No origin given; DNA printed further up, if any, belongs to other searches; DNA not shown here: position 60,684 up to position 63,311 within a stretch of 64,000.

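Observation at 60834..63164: Unusual single-polypeptide fusion: thioredoxin-reductase-like flavoprotein / 2x CNB / 4x Cys-cluster ferredoxin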

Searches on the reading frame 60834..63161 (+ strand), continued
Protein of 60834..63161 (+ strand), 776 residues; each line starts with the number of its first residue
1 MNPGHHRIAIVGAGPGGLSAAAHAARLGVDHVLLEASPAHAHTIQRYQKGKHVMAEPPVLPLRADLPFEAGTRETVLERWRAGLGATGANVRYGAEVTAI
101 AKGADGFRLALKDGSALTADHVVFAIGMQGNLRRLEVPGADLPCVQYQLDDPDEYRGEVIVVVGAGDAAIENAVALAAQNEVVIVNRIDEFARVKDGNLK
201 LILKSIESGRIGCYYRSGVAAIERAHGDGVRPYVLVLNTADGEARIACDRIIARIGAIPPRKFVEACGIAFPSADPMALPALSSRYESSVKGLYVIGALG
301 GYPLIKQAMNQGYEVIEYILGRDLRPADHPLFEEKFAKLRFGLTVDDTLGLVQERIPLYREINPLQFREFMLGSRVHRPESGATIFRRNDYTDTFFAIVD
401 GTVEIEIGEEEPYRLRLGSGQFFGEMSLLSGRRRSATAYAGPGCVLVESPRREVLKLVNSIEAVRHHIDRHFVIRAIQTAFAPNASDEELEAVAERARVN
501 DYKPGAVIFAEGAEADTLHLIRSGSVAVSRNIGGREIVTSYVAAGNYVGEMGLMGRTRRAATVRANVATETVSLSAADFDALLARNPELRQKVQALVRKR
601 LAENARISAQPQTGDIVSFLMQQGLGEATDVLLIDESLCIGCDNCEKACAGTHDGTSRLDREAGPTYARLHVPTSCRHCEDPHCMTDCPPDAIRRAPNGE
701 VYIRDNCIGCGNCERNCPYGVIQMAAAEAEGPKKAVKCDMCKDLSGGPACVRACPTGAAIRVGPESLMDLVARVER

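Call 52: fold_search(model_id=the predicted structure, library=pdb)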
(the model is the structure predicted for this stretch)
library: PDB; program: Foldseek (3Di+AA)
matches with E <= 10: 2000; with E <= 0.001: 1677
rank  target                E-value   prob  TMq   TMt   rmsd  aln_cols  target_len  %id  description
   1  7a7b_A                9.6e-24  1.00  0.34  0.74   4.4       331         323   22  Bacillithiol Disulfide Reductase Bdr (YpdA) from Staphylococcus aureus (released 2020-12-30)
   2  7a76_A                6.3e-23  1.00  0.34  0.74   4.8       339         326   18  Bacillithiol Disulfide Reductase Bdr (YpdA) from Bacillus cereus (released 2020-12-30)
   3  7apr_B                7.0e-23  1.00  0.34  0.75   4.2       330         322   22  Bacillithiol Disulfide Reductase Bdr (YpdA) from Staphylococcus aureus (released 2020-12-30)
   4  7a76_C                8.7e-23  1.00  0.33  0.72   5.0       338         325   19  Bacillithiol Disulfide Reductase Bdr (YpdA) from Bacillus cereus (released 2020-12-30)
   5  7a76_D                1.3e-22  1.00  0.34  0.73   4.8       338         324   19  Bacillithiol Disulfide Reductase Bdr (YpdA) from Bacillus cereus (released 2020-12-30)
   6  2zbw_B                1.3e-22  1.00  0.27  0.51   7.7       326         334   20  Crystal structure of thioredoxin reductase-like protein from Thermus thermophilus HB8 (released 2007-11-13)
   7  2zbw_A                1.6e-22  1.00  0.30  0.61   5.9       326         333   20  Crystal structure of thioredoxin reductase-like protein from Thermus thermophilus HB8 (released 2007-11-13)
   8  3ab1_B                3.3e-22  1.00  0.30  0.61   7.7       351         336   21  Crystal Structure of Ferredoxin NADP+ Oxidoreductase (released 2010-11-24)
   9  3ab1_A                9.4e-22  1.00  0.29  0.62   6.7       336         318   20  Crystal Structure of Ferredoxin NADP+ Oxidoreductase (released 2010-11-24)
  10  6gar_A                2.1e-21  1.00  0.32  0.65   4.9       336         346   19  Crystal structure of oxidised ferredoxin/flavodoxin NADP+ oxidoreductase 1 (FNR1) from Bacillus cereus (released 2018-09-05)
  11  8c3m_A                3.2e-21  1.00  0.32  0.65   7.4       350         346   19  Crystal structure of ferredoxin/flavodoxin NADP+ oxidoreductase 1 (FNR1) V329H mutant from Bacillus cereus (released 2023-07-12)
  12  7apr_H                4.9e-21  1.00  0.33  0.73   4.5       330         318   22  Bacillithiol Disulfide Reductase Bdr (YpdA) from Staphylococcus aureus (released 2020-12-30)
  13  3lzw                  5.2e-21  1.00  0.30  0.62   6.0       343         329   18  Crystal structure of ferredoxin-NADP+ oxidoreductase from bacillus subtilis (form I) (released 2010-12-08)
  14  5ygq_A                5.2e-21  1.00  0.25  0.51   9.4       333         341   20  Crystal Structure of Ferredoxin NADP+ Oxidoreductase from Rhodopseudomonas palustris (released 2018-09-26)
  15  6gas_A                8.1e-21  1.00  0.29  0.59   6.6       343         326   20  Crystal structure of oxidised ferredoxin/flavodoxin NADP+ oxidoreductase 2 (FNR2) from Bacillus cereus (released 2018-09-05)
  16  5ygq_B                8.1e-21  1.00  0.25  0.52   9.6       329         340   21  Crystal Structure of Ferredoxin NADP+ Oxidoreductase from Rhodopseudomonas palustris (released 2018-09-26)
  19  6gar_B                2.2e-20  1.00  0.32  0.65   9.0       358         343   18  Crystal structure of oxidised ferredoxin/flavodoxin NADP+ oxidoreductase 1 (FNR1) from Bacillus cereus (released 2018-09-05)
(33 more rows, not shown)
